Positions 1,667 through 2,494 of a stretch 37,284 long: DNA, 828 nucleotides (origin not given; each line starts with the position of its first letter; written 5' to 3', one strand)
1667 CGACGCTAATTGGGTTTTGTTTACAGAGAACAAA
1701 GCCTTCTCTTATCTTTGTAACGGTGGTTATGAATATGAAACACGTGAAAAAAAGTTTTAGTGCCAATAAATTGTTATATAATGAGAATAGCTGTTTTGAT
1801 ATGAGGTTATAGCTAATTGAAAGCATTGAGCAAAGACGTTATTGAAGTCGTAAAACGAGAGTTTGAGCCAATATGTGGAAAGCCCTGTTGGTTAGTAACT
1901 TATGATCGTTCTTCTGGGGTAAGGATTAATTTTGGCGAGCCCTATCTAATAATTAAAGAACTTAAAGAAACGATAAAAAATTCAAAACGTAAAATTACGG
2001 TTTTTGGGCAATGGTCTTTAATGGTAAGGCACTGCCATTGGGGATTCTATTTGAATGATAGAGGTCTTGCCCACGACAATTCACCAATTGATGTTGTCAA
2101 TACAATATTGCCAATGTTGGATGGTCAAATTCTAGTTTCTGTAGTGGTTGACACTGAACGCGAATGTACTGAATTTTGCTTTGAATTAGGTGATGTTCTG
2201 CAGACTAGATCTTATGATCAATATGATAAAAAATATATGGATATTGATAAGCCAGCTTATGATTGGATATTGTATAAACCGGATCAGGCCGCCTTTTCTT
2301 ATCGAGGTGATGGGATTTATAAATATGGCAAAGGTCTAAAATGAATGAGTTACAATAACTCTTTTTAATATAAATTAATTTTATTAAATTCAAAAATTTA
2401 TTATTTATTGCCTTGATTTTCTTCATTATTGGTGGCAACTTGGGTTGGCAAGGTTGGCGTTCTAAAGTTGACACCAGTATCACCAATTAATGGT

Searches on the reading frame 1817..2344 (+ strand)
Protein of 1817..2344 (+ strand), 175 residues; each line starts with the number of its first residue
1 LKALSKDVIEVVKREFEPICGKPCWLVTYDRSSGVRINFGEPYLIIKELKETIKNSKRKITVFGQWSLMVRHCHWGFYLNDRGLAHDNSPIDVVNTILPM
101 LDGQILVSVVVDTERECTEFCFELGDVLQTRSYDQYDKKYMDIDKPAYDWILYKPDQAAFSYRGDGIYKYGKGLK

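Call 4: search_protein_families(library=pfam, proteins=[window:1817-2344:+], max_evalue=1)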
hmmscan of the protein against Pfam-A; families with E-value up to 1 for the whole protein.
window:1817-2344:+ (175 aa): 0 families

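Call 5: search_protein_families(library=ncbifam, proteins=[window:1817-2344:+], max_evalue=1)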
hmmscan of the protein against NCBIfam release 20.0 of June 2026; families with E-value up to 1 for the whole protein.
window:1817-2344:+ (175 aa): 1 family
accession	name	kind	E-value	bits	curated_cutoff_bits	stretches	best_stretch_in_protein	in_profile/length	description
NF006155.0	PRK08298.1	equivalog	0.0097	15.9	129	1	100-135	31-66/136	cytidine deaminase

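Call 13: find_homologous_proteins(query=window:1817-2344:+, max_evalue=0.01)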
Query window:1817-2344:+ (175 aa): 2 proteins with E <= 0.01 among 20 candidates.
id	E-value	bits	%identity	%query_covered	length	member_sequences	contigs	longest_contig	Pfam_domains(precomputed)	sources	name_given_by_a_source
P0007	8.4e-118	408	100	100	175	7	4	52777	-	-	-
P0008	1.7e-30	124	42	97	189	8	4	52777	-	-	-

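Call 22: search_protein_families(library=padloc, proteins=[window:1817-2344:+], max_evalue=1)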
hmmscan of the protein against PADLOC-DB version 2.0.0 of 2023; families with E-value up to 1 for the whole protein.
window:1817-2344:+ (175 aa): 0 families

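Call 23: search_protein_families(library=phrogs, proteins=[window:1817-2344:+], max_evalue=1)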
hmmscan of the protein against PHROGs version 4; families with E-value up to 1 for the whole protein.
window:1817-2344:+ (175 aa): 0 families

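Call 37: predict_structure(alignment_id=A2)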
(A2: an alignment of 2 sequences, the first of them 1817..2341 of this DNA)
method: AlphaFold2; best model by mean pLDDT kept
length: 175 residues; sequences in the alignment: 2
mean_pLDDT: 37.1   pTM: 0.32
mean pLDDT of the five models: 37.1, 35.4, 35.0, 33.5, 32.0
residues with pLDDT >= 90: 0; 70-90: 0; 50-70: 14; < 50: 161
segments of 3 or more residues with pLDDT < 50: 1-12, 18-67, 69-74, 87-175
pLDDT, mean of each block of 10 residues (from residue 1): 39 47 42 32 27 27 40 46 49 47 40 32 32 34 32 35 34 27
secondary structure, 60 per line:
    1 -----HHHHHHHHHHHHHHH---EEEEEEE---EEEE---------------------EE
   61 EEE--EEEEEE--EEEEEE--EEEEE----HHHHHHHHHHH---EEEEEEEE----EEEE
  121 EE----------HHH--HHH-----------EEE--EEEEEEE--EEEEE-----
elements in order: H6-20 E24-30 E34-37 E59-63 E66-71 E74-79 E82-86 H91-101 E105-112 E117-122 E152-154 E157-163 E166-170
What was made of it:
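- Closest known: DUF6188. Same: Size is similar, and the predicted secondary structure mixes helices and strands (call 37).
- The structure model was unusable at pLDDT 37 (call 37).
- Tried and rejected: The AlphaFold2 model of the 175-aa protein, built from two sequences, reached pLDDT 37 and was not searched (call 37).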

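Call 67: find_related_loci(query=A2, collection=viral_contigs, flank=5000)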
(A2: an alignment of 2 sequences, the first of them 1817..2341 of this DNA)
Query A2 (175 aa) in viral_contigs; peptide patterns used: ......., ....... (x = any residue, [..] = any of these).
94 stretches matched a pattern, but none encodes a relative of the query by tblastn (E <= 1e-3).

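Call 69: search_protein_representatives(alignment_id=A2)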
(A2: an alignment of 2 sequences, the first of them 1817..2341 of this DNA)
Query: 2 sequences, 191 profile positions. Proteins with E-value up to 0.001 (for the whole library): 767; up to 1e-10: 362; up to 1e-30: 3. The best 150 are listed.
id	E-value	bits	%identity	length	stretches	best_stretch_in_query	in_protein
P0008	6.5e-110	381.4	-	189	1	1-191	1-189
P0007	2.8e-98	343.5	-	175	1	6-189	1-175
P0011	5.1e-32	127.3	-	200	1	10-188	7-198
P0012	1.3e-30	122.7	-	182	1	17-187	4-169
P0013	1.4e-30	122.6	-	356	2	21-146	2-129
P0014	1.3e-29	119.5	-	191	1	15-189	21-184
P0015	4.2e-28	114.5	-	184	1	16-181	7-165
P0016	1.1e-27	113.2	-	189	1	18-187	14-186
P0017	2.3e-27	112.1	-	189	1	17-185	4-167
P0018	7.1e-27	110.6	-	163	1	20-182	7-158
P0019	1.9e-26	109.2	-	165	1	19-186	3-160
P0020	1.8e-25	106.0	-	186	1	21-188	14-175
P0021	2.3e-25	105.6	-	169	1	19-182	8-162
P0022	2.6e-25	105.5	-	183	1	21-186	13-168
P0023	3.0e-25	105.2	-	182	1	15-186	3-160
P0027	5.9e-25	104.3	-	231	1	10-185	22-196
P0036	1.6e-23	99.6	-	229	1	20-185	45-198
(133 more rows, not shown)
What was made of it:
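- The 175/189 family has 767 representatives at E<=1e-3 (call 69).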

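Call 71: search_protein_families(library=pfam, alignment_id=A6, max_evalue=0.1)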
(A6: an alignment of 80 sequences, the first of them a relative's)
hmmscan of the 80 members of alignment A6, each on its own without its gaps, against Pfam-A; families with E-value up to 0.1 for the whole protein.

A. member 1, P0007 (175 aa): 0 families

B. families by the number of members that match (of 80 scanned): 13 families
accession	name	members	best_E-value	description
PF19686.4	DUF6188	5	0.00027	Family of unknown function (DUF6188)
PF23660.1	NOMO_8th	2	0.061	NOMO eighth prealbumin-like domain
PF05593.20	RHS_repeat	1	0.0012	RHS Repeat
PF11397.14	GlcNAc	1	0.0092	Glycosyltransferase (GlcNAc)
PF14258.12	DUF4350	1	0.011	Domain of unknown function (DUF4350)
PF23345.1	NUP160_helical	1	0.014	Nucleoporin NUP160, helical domain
PF15590.11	Imm27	1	0.021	Immunity protein 27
PF12404.13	DUF3663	1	0.023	Peptidase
PF07676.18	PD40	1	0.032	WD40-like Beta Propeller Repeat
PF00877.26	NLPC_P60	1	0.046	NlpC/P60 family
PF05962.17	HutD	1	0.047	HutD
PF20640.2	Rrn6_HB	1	0.061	Rrn6, helical bundle domain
PF03413.25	PepSY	1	0.097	Peptidase propeptide and YPEB domain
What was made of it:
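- On DUF6188 (PF19686), for the 175/189-aa pair: Only 5 of 80 relatives give weak hits, best E=2.7e-4 (call 71).
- Closest known: DUF6188. Same: Five of 80 relatives give weak DUF6188 hits (best E=2.7e-4, call 71).
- No Pfam immunity family matches beyond one weak Imm27 hit at E=0.021 (call 71).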

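Call 73: list_cluster_members(proteins=[P0011, P0012, P0013, P0014, P0015, P0016, P0017, P0018, P0027, P0036])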
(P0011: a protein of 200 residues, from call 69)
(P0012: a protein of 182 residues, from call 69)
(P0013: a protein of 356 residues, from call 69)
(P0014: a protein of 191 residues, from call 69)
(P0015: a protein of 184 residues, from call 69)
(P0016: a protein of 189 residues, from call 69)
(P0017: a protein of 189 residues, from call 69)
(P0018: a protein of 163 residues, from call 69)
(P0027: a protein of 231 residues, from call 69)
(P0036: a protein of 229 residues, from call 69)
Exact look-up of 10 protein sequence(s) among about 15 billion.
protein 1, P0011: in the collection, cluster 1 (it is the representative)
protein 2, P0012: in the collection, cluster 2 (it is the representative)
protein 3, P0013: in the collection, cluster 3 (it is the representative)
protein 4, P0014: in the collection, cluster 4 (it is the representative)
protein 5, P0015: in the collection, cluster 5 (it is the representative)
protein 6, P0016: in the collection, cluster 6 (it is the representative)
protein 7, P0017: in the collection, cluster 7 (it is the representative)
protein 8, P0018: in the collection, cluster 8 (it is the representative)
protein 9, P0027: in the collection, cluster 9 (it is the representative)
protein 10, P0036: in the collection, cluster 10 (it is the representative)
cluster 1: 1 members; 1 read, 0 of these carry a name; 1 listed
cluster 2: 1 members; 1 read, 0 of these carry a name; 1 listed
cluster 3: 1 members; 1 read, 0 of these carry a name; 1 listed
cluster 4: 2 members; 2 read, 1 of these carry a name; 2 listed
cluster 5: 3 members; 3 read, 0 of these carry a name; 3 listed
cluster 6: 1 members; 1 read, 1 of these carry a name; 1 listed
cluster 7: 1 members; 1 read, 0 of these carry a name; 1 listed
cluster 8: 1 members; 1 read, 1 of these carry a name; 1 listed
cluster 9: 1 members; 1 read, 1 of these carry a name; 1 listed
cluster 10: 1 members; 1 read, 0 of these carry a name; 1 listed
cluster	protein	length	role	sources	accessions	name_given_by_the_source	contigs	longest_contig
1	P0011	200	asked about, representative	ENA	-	-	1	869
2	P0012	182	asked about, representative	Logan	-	-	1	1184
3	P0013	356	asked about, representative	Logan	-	-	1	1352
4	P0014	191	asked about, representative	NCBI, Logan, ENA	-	-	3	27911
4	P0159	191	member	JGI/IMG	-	hypothetical protein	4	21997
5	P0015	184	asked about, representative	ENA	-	-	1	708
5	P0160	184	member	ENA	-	-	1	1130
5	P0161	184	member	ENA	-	-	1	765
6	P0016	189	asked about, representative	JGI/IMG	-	hypothetical protein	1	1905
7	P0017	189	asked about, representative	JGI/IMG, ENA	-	-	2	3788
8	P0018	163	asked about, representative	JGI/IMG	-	hypothetical protein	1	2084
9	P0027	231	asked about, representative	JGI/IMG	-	hypothetical protein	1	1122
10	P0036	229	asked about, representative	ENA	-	-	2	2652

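Call 77: find_related_loci(query=A8, collection=metagenome_contigs, flank=7000)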
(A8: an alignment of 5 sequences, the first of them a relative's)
Query A8 (191 aa) in metagenome_contigs; peptide patterns used: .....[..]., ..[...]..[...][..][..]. (x = any residue, [..] = any of these).
377 stretches matched a pattern; 185 encode a relative of the query (tblastn E <= 1e-3); the best 80 are kept; 80 distinct loci.
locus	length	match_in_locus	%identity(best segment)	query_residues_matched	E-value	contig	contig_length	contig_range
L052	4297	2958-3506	42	1-177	7e-44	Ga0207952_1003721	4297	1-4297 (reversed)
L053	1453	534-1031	47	27-190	8e-43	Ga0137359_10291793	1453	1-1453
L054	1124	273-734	47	22-178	2e-43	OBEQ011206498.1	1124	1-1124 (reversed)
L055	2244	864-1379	45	22-190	3e-41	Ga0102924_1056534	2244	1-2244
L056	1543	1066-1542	47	22-178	8e-42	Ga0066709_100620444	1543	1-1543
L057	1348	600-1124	44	12-186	3e-42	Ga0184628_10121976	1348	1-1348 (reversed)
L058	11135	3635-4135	45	23-185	1e-39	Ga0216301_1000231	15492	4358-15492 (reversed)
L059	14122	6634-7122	47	17-179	3e-39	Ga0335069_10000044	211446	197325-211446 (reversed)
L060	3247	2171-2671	45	13-186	4e-39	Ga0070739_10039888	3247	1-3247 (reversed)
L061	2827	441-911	45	27-185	9e-39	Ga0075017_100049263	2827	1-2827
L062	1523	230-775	42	4-190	1e-39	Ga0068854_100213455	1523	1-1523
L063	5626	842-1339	46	23-189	1e-38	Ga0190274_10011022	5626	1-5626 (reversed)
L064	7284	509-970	42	27-180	3e-38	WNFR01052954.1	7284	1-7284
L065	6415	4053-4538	44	27-185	1e-38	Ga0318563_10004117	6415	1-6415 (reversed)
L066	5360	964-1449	44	27-185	1e-38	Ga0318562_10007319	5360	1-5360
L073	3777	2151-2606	43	30-179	2e-37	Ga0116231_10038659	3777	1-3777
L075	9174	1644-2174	44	13-187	3e-37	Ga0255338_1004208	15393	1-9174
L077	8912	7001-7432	48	28-178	3e-37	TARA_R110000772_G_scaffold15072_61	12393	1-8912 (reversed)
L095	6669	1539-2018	41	27-185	6e-36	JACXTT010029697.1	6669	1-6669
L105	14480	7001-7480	43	23-179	4e-35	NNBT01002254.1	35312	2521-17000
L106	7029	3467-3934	38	27-182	2e-34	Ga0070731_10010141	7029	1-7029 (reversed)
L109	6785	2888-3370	40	27-187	2e-34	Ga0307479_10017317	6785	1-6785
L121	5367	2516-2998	40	27-187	9e-34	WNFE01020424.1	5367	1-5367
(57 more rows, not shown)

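Call 81: search_protein_families(library=pfam, alignment_id=A9, max_evalue=0.001)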
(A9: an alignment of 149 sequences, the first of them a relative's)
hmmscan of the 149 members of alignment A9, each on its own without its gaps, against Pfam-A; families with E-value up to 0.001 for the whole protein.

A. member 1, L052:1677-2447:+ (257 aa): 0 families

B. families by the number of members that match (of 149 scanned): 133 families (the first 25 are shown)
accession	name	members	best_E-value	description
PF00326.27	Peptidase_S9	5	7.2e-28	Prolyl oligopeptidase family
PF00756.26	Esterase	4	1.6e-25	Putative esterase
PF13191.12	AAA_16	3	1.1e-05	AAA ATPase domain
PF07519.17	Tannase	2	5.6e-112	Tannase and feruloyl esterase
PF03483.22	B3_4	2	2.7e-67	B3/4 domain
PF14903.11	WG_beta_rep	2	3.5e-65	WG containing repeat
PF07859.19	Abhydrolase_3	2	2.9e-53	alpha/beta hydrolase fold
PF17759.6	tRNA_synthFbeta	2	5.8e-47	Phenylalanyl tRNA synthetase beta chain CLM domain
PF01261.30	AP_endonuc_2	2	1.8e-41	Xylose isomerase-like TIM barrel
PF15902.12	Sortilin-Vps10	2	5e-36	Sortilin, neurotensin receptor 3,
PF01068.26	DNA_ligase_A_M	2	8.1e-34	ATP dependent DNA ligase domain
PF04679.21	DNA_ligase_A_C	2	5.9e-28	ATP dependent DNA ligase C terminal region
PF03147.19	FDX-ACB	2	5e-26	Ferredoxin-fold anticodon binding domain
PF01588.26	tRNA_bind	2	5.8e-22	Putative tRNA binding domain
PF03484.21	B5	2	4.1e-21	tRNA synthetase B5 domain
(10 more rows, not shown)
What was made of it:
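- On Immunity protein (functional class), for the 175/189-aa pair: The other loci have heterogeneous neighbours (call 81).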

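Call 83: search_solved_structures(query=A7, max_evalue=10, show_alignments=2)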
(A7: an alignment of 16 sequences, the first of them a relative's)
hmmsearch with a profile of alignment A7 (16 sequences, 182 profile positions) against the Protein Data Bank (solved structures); distinct sequences matched with E-value up to 10: 2.
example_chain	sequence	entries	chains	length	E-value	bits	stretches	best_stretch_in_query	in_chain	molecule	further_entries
8fkp_ST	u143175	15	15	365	0.57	12.5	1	8-67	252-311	Ribosome biogenesis regulatory protein homolog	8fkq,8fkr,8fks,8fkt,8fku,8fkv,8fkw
8j56_A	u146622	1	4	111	0.89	11.9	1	89-143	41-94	Flagellar transcriptional regulator FlhD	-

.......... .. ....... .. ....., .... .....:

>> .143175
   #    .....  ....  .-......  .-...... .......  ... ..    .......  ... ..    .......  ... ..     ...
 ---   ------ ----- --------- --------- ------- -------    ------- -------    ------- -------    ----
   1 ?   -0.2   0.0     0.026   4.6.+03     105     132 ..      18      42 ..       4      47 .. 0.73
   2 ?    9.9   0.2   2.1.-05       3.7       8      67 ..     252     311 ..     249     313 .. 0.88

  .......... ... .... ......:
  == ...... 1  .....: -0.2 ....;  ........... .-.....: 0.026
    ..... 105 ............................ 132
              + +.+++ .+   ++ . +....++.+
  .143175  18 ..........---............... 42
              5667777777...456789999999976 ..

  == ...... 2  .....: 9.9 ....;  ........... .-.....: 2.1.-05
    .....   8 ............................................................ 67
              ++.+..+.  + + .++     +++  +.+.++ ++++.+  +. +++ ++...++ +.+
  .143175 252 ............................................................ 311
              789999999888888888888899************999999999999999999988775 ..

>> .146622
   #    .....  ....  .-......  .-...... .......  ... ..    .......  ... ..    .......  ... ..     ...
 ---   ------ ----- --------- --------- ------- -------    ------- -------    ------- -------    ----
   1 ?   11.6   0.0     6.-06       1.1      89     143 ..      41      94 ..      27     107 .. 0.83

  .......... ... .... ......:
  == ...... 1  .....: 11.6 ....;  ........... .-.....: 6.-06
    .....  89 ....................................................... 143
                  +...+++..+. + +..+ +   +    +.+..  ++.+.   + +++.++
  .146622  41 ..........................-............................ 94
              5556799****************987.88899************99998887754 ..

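Call 88: find_related_loci(query=A8, collection=viral_contigs, flank=5000)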
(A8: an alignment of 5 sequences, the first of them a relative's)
Query A8 (191 aa) in viral_contigs; peptide patterns used: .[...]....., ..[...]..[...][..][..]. (x = any residue, [..] = any of these).
22 stretches matched a pattern, but none encodes a relative of the query by tblastn (E <= 1e-3).

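Call 95: search_protein_families(library=pfam, proteins=[L058:4636-9756:-, L106:146-3313:-, L109:2-2875:-, L121:1-2520:-, L095:2059-4779:-, L105:7634-10054:-, L073:1-1974:+, L058:3999-4643:-, L075:183-1640:+, L077:5323-6834:+], max_evalue=0.001)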
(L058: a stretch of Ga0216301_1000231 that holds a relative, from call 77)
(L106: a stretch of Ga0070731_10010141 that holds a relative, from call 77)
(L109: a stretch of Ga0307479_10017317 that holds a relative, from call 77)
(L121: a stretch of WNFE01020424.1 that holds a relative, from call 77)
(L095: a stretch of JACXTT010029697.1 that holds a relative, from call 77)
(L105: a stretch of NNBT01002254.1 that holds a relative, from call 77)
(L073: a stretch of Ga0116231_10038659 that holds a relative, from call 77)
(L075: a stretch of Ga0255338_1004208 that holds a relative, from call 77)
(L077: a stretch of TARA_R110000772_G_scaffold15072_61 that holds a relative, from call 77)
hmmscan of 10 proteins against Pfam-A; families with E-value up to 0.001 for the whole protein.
L058:4636-9756:- (1707 aa): 0 families

L106:146-3313:- (1056 aa): 2 families
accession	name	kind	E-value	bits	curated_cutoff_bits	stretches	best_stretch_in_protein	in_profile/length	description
PF00326.27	Peptidase_S9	-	7.2e-28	98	22.6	1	838-1006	49-211/213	Prolyl oligopeptidase family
PF01738.24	DLH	-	0.00053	20.1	21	0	840-993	84-197/217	Dienelactone hydrolase family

L109:2-2875:- (958 aa): 3 families
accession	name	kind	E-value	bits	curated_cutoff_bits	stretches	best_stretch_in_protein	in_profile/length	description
PF15902.12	Sortilin-Vps10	-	8.4e-34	117.5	33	4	193-316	3-113/446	Sortilin, neurotensin receptor 3,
PF02012.26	BNR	-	2e-17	60.7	27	0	352-363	1-12/12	BNR/Asp-box repeat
PF13088.12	BNR_2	-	1.1e-06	28.7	31.4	0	245-363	141-250/277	BNR repeat-like domain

L121:1-2520:- (840 aa): 5 families
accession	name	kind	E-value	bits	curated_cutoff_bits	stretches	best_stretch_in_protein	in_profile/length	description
PF15902.12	Sortilin-Vps10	-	5e-36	124.9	33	4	198-322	3-114/446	Sortilin, neurotensin receptor 3,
PF02012.26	BNR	-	3.6e-18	62.9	27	0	357-368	1-12/12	BNR/Asp-box repeat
PF13088.12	BNR_2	-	7.4e-10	39.1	31.4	0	653-772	83-209/277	BNR repeat-like domain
PF14870.12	PSII_BNR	-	2.5e-07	30.7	27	0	307-411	40-136/303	Photosynthesis system II assembly factor YCF48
PF24316.1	Tli3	-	5e-05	24.1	27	0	186-215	76-103/129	T6SS Tli3 immunity protein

L095:2059-4779:- (907 aa): 0 families

L105:7634-10054:- (807 aa): 5 families
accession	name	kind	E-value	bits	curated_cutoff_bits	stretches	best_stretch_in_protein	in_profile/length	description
PF03483.22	B3_4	-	2.7e-67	226.2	29.3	1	218-389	2-174/174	B3/4 domain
PF17759.6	tRNA_synthFbeta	-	5.8e-47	160.4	22.4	1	486-693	8-214/214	Phenylalanyl tRNA synthetase beta chain CLM domain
PF03147.19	FDX-ACB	-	4.2e-25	88.4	31.1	1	713-806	1-94/94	Ferredoxin-fold anticodon binding domain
PF01588.26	tRNA_bind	-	1.2e-21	77.1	27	1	46-146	2-95/96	Putative tRNA binding domain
PF03484.21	B5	-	1.9e-17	63.6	28.6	1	408-472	1-66/67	tRNA synthetase B5 domain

L073:1-1974:+ (658 aa): 2 families
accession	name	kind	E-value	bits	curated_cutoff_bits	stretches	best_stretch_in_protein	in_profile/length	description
PF05593.20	RHS_repeat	-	6.6e-28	96.9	22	5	11-48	1-38/38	RHS Repeat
PF25023.1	TEN_YD-shell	-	0.00015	20.5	50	1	330-504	686-866/909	Teneurin YD-shell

L058:3999-4643:- (215 aa): 0 families

L075:183-1640:+ (486 aa): 1 family
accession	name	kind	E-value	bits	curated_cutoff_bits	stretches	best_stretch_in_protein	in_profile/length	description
PF04055.27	Radical_SAM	-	1.1e-23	84.6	29.5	1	103-268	1-162/166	Radical SAM superfamily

L077:5323-6834:+ (504 aa): 1 family
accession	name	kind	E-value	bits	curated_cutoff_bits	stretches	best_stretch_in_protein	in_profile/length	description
PF01565.28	FAD_binding_4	-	1.9e-15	57.2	26.4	1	46-175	11-132/139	FAD binding domain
